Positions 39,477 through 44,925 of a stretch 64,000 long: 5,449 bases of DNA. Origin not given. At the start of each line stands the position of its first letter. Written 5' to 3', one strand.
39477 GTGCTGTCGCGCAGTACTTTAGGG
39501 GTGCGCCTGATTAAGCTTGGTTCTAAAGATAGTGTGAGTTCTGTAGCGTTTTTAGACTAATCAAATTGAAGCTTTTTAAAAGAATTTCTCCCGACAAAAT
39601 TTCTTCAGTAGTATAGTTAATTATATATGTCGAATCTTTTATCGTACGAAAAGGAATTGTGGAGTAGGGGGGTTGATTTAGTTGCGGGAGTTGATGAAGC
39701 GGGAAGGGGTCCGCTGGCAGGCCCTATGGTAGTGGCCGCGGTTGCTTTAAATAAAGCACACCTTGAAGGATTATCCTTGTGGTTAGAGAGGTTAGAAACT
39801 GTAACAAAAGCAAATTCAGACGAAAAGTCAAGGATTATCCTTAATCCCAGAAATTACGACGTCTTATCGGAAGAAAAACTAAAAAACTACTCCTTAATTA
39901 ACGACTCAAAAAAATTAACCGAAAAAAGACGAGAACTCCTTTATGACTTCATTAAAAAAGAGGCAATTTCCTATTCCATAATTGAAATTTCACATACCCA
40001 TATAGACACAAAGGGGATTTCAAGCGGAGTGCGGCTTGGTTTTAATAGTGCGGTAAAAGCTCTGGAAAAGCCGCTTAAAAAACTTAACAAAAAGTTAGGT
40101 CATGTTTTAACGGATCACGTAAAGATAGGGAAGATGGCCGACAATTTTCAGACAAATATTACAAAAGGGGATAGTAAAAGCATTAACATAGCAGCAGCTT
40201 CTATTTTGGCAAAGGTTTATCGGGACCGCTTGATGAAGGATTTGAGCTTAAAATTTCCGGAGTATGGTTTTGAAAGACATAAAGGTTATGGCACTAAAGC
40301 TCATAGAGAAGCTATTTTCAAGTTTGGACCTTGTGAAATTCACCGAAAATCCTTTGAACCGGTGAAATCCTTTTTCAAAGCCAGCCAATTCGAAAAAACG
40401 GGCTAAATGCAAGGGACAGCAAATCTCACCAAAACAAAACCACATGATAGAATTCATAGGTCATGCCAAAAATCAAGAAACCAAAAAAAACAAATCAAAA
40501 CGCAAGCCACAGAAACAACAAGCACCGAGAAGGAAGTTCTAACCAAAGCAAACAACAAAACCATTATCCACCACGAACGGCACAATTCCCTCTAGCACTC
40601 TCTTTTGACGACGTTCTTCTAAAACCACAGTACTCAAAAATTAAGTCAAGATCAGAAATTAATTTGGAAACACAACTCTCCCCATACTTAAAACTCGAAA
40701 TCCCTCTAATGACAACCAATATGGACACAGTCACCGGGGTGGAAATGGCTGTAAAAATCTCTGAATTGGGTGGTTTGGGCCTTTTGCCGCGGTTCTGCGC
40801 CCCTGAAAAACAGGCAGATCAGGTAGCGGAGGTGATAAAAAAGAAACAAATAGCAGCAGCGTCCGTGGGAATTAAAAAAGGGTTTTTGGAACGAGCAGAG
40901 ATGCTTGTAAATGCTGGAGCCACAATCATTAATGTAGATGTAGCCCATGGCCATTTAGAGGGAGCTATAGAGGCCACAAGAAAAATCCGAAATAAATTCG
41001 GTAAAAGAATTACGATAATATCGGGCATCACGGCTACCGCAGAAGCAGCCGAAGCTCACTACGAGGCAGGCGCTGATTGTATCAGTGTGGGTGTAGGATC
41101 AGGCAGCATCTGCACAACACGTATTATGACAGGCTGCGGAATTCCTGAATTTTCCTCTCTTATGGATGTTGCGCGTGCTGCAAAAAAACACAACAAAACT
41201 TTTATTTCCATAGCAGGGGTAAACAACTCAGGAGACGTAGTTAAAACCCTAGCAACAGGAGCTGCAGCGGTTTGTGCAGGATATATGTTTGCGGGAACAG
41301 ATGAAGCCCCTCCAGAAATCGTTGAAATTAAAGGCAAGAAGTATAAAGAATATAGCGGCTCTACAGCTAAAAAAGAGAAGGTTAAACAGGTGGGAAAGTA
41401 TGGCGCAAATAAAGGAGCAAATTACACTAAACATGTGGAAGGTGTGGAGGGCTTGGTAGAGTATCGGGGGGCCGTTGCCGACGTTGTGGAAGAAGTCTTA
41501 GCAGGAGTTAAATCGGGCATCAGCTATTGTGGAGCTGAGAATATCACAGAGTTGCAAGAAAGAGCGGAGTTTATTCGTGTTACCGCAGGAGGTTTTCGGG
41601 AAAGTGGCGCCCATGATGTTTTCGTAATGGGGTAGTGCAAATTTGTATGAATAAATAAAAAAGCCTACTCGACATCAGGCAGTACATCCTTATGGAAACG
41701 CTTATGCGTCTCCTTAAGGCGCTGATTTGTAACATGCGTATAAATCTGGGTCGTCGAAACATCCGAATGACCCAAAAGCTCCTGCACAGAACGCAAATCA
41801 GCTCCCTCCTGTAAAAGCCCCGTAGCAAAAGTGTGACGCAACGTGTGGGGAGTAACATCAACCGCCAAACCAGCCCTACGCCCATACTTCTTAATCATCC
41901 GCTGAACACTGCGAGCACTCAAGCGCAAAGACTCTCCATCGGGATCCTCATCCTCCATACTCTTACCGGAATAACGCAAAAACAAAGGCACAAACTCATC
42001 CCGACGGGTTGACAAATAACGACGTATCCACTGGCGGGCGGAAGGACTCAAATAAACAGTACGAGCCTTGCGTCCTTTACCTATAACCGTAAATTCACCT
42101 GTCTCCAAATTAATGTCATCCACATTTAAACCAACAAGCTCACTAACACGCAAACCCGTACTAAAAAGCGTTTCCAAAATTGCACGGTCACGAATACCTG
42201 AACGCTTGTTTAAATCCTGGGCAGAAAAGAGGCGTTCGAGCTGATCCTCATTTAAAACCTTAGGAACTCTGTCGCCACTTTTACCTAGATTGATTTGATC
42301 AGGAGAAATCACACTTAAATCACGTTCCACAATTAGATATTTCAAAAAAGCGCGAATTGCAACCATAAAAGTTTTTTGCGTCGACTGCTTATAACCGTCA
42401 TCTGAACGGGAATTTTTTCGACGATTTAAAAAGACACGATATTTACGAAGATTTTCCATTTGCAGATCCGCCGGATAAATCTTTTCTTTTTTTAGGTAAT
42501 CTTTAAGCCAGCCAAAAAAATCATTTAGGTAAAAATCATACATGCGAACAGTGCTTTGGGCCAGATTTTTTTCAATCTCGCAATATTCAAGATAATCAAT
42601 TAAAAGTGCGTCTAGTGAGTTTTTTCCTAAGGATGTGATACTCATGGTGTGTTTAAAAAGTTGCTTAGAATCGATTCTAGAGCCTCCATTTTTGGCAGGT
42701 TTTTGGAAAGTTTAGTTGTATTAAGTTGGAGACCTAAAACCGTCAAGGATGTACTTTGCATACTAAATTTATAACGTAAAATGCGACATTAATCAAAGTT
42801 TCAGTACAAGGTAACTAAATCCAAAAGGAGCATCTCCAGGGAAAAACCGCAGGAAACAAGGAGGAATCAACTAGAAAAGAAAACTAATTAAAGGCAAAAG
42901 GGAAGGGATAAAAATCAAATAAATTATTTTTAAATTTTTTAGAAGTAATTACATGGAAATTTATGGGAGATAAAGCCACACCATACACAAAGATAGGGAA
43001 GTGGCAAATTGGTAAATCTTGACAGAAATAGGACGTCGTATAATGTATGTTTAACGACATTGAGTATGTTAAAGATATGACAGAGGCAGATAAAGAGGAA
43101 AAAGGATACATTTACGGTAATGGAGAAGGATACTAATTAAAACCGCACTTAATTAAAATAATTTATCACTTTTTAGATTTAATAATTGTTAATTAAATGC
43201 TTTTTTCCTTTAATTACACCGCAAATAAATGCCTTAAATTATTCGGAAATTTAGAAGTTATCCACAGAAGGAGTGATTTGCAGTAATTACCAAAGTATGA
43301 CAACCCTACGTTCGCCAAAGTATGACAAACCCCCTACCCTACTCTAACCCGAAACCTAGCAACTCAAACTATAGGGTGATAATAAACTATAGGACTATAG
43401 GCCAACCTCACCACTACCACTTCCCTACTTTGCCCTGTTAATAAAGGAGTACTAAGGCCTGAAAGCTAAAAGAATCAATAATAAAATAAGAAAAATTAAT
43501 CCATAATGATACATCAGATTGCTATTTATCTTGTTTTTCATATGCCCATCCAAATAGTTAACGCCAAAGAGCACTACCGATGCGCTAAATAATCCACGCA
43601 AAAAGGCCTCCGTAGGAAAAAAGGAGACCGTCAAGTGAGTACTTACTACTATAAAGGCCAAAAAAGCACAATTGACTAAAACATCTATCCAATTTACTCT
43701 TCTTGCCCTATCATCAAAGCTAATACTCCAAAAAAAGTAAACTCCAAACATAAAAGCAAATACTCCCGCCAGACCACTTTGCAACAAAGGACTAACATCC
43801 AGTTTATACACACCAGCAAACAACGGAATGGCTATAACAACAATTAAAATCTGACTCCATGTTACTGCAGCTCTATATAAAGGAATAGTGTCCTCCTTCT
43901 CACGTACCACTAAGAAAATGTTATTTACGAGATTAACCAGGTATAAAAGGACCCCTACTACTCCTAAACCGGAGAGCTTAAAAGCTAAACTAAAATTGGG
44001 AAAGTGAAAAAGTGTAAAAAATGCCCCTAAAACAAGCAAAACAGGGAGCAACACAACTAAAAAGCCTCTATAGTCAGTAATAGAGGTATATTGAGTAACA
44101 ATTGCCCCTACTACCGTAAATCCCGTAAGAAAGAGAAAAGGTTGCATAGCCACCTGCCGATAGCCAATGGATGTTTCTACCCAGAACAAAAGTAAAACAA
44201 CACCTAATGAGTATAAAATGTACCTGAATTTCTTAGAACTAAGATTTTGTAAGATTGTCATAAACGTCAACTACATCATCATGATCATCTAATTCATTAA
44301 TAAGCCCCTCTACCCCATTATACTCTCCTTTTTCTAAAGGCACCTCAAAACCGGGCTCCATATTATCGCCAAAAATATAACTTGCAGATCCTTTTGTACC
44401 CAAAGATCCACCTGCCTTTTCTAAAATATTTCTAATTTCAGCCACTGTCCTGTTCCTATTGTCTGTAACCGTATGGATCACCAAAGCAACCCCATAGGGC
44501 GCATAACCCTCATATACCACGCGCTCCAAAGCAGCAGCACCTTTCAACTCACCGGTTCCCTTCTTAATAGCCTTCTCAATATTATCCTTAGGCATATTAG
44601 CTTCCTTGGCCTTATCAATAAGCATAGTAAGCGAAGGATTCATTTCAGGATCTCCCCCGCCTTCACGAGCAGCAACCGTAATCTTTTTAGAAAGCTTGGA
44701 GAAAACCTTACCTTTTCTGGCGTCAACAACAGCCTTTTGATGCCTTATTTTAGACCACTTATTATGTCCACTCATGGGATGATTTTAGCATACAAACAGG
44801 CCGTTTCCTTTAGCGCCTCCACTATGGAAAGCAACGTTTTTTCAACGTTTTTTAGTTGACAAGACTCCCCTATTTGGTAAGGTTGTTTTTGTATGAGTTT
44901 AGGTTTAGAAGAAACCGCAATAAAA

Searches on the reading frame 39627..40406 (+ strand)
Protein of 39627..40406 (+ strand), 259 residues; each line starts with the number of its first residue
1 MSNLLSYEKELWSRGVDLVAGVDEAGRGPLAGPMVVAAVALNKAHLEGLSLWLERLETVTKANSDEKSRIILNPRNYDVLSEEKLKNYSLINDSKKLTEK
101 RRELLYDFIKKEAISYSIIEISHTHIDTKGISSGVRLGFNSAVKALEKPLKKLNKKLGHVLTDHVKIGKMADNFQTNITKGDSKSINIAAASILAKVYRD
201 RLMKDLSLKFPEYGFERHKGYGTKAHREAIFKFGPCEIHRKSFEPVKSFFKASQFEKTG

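Call 60: search_protein_families(library=pfam, proteins=[window:39627-40406:+], max_evalue=0.001)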
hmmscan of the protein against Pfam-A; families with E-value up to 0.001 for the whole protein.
window:39627-40406:+ (259 aa): 1 family
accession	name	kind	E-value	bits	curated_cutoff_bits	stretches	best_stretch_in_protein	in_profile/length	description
PF01351.25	RNase_HII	-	2e-35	123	25.8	2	83-245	28-198/199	Ribonuclease HII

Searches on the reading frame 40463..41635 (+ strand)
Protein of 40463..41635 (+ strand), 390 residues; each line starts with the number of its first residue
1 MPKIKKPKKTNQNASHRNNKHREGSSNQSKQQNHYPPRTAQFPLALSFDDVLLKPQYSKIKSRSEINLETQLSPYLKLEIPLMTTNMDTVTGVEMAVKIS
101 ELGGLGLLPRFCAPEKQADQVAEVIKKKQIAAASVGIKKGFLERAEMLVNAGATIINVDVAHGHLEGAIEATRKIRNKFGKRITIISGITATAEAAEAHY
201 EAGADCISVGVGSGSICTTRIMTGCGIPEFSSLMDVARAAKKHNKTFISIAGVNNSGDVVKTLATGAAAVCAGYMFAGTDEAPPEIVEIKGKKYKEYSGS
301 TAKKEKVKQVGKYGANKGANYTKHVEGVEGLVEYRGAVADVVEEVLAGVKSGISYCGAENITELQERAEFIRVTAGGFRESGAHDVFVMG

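Call 60: search_protein_families(library=pfam, proteins=[window:40463-41635:+], max_evalue=0.001)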
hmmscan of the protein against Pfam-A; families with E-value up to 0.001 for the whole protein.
window:40463-41635:+ (390 aa): 2 families
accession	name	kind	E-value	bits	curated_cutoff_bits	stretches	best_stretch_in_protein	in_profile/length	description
PF00478.31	IMPDH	-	6.5e-99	331.6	25.6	1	45-384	1-345/345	IMP dehydrogenase / GMP reductase domain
PF03060.21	NMO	-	1.5e-05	25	28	0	72-127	4-56/331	Nitronate monooxygenase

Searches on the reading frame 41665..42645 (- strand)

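Call 60: search_protein_families(library=pfam, proteins=[window:41665-42645:-], max_evalue=0.001)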
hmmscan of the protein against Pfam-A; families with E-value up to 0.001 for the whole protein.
window:41665-42645:- (326 aa): 3 families
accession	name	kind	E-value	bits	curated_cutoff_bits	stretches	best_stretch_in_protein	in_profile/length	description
PF00589.27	Phage_integrase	-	4.6e-47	160.4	27.1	1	129-308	1-171/172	Phage integrase family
PF02899.23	Phage_int_SAM_1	-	5.8e-09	36.5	22.3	1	16-107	2-82/83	Phage integrase, N-terminal SAM-like domain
PF13102.12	Phage_int_SAM_5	-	3.4e-05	24.6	22.3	1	20-104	8-82/98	Phage integrase SAM-like domain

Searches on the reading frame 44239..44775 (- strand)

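Call 60: search_protein_families(library=pfam, proteins=[window:44239-44775:-], max_evalue=0.001)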
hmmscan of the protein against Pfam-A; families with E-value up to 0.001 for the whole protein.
window:44239-44775:- (178 aa): 2 families
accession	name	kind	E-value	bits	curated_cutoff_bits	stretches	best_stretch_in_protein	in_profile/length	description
PF20772.2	TACO1_YebC_N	-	1.8e-34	118.5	36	1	5-76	1-73/73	TACO1/YebC protein N-terminal domain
PF01709.26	Transcrip_reg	-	3.1e-25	89.2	27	1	84-136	2-54/160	TACO1/YebC second and third domain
